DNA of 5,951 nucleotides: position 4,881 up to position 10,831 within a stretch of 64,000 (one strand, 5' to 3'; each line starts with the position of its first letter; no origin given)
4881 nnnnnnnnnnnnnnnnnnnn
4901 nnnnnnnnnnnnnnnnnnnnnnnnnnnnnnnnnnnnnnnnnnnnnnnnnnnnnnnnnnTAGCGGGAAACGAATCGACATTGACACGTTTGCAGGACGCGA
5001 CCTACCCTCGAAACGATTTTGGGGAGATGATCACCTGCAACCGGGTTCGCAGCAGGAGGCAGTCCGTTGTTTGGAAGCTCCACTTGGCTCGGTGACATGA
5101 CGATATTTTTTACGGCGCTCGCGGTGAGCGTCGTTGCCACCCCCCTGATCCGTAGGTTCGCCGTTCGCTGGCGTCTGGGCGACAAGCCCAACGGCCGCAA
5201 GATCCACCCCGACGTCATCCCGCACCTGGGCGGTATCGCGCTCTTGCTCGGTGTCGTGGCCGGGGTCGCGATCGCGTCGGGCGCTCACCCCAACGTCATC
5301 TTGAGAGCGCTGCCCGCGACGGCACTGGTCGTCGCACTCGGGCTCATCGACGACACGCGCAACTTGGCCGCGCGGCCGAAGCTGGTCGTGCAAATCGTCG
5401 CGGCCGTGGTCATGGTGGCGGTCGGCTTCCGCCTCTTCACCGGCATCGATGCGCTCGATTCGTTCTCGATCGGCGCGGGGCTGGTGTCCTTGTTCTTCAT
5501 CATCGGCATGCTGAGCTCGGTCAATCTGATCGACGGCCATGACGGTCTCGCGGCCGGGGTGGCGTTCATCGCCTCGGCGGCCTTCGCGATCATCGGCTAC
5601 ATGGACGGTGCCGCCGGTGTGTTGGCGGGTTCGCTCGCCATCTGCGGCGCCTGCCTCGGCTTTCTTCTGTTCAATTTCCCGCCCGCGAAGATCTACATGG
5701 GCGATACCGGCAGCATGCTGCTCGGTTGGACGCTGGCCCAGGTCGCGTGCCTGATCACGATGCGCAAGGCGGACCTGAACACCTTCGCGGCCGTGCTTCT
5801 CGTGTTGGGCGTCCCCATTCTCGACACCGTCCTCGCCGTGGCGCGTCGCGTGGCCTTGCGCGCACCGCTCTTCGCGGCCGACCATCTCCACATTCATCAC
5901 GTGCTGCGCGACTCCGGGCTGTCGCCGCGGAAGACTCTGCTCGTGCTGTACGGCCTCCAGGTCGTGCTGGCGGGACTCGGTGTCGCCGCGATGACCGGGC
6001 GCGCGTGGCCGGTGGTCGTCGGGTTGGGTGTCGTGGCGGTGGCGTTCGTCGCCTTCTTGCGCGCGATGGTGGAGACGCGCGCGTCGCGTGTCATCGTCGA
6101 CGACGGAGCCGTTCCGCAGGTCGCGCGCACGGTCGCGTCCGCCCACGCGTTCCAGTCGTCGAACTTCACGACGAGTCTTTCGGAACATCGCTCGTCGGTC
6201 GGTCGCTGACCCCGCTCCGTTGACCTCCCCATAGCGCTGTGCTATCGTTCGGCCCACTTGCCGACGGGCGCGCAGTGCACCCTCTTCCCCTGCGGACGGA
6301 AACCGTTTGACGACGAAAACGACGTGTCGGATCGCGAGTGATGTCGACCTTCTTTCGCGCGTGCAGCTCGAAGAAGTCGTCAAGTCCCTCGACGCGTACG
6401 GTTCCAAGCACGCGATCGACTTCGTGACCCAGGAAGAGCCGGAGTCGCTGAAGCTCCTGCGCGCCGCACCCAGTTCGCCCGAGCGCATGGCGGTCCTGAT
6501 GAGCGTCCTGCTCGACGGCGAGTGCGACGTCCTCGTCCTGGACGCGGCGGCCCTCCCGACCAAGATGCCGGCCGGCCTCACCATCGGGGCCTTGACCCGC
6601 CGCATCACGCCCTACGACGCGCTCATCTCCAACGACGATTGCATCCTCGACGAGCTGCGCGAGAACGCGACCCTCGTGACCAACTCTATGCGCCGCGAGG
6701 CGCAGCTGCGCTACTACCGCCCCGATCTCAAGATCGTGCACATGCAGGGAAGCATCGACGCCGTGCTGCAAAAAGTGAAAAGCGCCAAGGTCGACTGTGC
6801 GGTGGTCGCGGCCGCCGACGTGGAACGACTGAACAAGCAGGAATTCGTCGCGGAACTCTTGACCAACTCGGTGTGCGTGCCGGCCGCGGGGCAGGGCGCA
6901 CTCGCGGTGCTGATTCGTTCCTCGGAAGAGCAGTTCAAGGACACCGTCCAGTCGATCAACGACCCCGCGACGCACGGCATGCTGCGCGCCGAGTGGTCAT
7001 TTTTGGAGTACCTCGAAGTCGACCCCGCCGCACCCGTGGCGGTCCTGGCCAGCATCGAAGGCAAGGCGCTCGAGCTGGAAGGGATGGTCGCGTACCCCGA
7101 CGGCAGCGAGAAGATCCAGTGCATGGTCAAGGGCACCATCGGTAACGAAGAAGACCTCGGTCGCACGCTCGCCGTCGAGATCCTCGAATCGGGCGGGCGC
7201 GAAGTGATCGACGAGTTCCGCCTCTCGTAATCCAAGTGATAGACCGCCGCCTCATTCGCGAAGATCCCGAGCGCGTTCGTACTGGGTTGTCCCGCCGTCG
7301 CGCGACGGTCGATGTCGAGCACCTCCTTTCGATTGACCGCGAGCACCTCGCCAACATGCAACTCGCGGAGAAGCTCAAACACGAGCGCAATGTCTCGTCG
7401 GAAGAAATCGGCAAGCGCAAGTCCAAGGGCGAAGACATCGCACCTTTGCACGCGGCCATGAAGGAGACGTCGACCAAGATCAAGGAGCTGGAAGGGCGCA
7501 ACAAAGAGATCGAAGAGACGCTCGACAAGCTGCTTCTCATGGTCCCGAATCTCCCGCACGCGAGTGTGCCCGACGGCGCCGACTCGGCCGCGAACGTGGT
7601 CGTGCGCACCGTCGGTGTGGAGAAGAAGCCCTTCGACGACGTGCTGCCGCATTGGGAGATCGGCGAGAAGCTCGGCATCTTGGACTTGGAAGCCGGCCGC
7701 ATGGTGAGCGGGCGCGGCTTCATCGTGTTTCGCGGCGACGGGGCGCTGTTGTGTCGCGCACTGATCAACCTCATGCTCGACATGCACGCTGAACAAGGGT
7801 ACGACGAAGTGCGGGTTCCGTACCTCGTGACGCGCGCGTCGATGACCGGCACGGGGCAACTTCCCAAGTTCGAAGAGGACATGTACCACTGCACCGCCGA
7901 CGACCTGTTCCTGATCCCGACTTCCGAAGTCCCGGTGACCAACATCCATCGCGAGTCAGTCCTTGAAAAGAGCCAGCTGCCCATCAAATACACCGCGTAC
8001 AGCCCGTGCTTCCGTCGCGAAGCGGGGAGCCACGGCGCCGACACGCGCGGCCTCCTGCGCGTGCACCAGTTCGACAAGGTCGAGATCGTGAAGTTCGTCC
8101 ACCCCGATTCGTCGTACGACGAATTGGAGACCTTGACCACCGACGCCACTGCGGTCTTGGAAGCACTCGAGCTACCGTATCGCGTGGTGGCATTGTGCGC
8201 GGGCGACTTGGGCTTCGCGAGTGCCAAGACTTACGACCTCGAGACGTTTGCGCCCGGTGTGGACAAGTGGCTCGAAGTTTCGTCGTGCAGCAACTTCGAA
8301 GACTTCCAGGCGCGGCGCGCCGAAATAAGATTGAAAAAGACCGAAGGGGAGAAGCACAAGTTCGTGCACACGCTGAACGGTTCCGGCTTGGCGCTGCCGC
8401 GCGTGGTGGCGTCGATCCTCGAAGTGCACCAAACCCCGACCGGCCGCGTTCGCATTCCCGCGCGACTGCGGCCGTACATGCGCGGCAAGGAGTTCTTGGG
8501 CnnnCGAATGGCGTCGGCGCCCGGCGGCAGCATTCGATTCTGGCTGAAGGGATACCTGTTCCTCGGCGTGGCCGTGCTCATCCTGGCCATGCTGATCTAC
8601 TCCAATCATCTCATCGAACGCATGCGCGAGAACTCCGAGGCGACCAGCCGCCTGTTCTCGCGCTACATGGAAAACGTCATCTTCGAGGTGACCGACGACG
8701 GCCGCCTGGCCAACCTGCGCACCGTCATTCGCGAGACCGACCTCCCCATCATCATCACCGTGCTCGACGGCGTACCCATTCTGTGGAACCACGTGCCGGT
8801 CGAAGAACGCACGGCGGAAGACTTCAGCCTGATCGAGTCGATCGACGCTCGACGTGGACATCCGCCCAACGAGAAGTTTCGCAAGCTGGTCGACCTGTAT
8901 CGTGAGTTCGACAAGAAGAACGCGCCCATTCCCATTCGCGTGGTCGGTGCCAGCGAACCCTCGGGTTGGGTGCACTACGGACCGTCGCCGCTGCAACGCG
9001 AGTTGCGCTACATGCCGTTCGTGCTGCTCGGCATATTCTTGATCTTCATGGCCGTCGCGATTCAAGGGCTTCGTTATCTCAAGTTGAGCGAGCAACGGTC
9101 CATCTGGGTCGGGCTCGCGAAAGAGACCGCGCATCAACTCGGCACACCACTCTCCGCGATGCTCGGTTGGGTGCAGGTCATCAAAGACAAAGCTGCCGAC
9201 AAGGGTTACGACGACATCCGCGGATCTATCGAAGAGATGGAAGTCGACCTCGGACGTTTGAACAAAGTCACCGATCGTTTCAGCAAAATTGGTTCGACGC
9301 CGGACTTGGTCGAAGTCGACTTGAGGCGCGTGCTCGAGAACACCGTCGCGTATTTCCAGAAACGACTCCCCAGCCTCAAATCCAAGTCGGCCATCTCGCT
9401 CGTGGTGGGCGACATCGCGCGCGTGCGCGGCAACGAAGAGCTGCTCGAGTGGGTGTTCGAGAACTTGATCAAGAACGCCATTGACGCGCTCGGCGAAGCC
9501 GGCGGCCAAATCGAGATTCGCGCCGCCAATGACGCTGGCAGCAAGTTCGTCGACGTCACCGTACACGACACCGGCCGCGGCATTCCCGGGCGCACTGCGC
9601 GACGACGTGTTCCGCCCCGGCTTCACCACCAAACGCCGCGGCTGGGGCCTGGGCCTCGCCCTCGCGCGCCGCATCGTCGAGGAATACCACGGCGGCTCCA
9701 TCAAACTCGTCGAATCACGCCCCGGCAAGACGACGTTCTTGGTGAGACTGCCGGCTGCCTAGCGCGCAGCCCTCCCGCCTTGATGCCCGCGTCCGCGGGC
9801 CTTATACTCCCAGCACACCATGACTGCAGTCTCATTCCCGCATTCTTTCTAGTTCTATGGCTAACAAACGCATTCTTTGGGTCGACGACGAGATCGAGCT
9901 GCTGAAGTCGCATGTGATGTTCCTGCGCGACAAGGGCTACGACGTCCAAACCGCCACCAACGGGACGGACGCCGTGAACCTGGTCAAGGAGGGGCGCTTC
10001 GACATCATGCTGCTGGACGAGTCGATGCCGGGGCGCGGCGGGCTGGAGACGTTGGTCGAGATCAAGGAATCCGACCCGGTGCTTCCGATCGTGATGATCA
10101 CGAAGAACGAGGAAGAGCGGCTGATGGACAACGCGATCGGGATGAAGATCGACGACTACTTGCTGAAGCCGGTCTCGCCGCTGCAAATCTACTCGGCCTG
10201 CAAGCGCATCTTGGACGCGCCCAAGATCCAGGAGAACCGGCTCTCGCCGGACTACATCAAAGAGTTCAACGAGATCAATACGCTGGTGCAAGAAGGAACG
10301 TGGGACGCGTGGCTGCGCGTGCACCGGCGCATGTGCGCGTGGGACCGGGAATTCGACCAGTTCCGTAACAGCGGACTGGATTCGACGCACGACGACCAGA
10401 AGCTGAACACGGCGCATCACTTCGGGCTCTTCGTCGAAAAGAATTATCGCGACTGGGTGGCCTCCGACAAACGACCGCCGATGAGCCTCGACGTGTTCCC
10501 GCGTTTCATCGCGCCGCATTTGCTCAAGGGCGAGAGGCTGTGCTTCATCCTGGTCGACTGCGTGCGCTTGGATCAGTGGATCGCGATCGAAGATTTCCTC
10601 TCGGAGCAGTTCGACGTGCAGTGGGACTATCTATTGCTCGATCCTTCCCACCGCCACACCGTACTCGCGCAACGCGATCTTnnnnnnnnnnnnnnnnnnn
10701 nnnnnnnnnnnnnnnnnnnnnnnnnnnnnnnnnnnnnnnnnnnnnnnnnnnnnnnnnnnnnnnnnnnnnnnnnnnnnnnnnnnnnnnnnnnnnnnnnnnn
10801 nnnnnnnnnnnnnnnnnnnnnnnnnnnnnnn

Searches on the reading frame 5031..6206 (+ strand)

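Call 25: search_protein_families(library=pfam, proteins=[window:5031-6206:+], max_evalue=0.00001)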
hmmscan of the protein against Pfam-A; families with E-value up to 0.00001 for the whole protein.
window:5031-6206:+ (392 aa): 1 family
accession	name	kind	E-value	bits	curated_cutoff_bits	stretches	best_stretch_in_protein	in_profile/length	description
PF00953.26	Glycos_transf_4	-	2.1e-34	119.3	27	1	94-240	5-157/160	Glycosyl transferase family 4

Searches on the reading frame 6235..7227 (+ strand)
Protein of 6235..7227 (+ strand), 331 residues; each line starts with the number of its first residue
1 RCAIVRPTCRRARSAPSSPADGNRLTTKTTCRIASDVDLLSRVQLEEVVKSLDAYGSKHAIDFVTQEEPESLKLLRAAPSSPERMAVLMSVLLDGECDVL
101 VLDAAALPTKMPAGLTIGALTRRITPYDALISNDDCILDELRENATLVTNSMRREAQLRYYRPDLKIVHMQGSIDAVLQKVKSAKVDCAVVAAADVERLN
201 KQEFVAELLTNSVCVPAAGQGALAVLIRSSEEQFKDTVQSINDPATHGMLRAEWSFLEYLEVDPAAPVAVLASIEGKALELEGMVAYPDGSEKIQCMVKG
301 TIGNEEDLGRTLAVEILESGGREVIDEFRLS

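Call 25: search_protein_families(library=pfam, proteins=[window:6235-7227:+], max_evalue=0.00001)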
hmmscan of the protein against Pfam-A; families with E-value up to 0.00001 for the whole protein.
window:6235-7227:+ (331 aa): 2 families
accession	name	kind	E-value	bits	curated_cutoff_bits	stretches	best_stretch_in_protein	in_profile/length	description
PF01379.25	Porphobil_deam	-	1.1e-36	126.7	22.1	1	33-235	3-206/207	Porphobilinogen deaminase, dipyromethane cofactor binding domain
PF03900.20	Porphobil_deamC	-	7.1e-10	39.6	26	1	251-317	5-73/74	Porphobilinogen deaminase, C-terminal domain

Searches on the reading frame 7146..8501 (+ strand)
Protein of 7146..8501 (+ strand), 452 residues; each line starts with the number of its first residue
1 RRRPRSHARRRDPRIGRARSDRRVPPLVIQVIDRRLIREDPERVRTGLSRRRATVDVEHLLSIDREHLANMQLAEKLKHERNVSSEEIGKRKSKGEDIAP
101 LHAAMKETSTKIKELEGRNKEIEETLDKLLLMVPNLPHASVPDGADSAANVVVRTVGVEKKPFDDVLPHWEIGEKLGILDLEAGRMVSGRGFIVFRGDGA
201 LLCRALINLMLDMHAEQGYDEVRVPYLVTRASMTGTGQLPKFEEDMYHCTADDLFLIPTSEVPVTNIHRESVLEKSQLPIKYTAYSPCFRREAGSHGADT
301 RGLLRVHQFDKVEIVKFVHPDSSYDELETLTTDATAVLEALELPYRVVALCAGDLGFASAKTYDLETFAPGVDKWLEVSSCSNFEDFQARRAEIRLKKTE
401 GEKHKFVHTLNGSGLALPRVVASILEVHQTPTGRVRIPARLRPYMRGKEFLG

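Call 25: search_protein_families(library=pfam, proteins=[window:7146-8501:+], max_evalue=0.00001)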
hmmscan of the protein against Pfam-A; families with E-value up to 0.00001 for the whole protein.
window:7146-8501:+ (452 aa): 2 families
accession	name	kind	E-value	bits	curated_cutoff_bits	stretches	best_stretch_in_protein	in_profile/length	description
PF00587.30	tRNA-synt_2b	-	5.4e-42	144.3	29.3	1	252-428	9-179/179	tRNA synthetase class II core domain (G, H, P, S and T)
PF02403.27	Seryl_tRNA_N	-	2.7e-23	82.7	28.2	1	31-137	1-108/108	Seryl-tRNA synthetase N-terminal domain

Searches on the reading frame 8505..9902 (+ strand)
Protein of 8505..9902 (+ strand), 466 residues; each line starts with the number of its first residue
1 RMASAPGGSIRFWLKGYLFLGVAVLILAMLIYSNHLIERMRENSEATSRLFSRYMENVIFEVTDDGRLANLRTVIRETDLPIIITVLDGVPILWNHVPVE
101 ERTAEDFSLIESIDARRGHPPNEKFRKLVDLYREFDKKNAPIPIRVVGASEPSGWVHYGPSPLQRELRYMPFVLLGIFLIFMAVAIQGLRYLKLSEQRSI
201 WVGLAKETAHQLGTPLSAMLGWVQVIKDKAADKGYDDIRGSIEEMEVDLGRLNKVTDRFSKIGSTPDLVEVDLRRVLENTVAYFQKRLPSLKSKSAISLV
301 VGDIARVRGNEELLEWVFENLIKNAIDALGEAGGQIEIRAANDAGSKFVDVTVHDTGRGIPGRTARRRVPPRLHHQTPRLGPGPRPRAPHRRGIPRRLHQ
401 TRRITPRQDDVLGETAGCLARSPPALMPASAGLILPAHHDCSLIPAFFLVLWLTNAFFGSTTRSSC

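Call 25: search_protein_families(library=pfam, proteins=[window:8505-9902:+], max_evalue=0.00001)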
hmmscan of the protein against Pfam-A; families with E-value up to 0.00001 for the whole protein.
window:8505-9902:+ (466 aa): 1 family
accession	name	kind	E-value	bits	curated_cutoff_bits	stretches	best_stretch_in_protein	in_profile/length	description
PF02518.31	HATPase_c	-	1e-07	32.8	26.4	1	309-362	1-51/111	Histidine kinase-, DNA gyrase B-, and HSP90-like ATPase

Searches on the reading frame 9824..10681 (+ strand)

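Call 25: search_protein_families(library=pfam, proteins=[window:9824-10681:+], max_evalue=0.00001)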
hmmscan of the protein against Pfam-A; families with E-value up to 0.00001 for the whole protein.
window:9824-10681:+ (286 aa): 1 family
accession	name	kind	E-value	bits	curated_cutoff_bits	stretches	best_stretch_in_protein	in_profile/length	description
PF00072.30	Response_reg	-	5.5e-25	88.1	30.2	1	17-125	1-109/111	Response regulator receiver domain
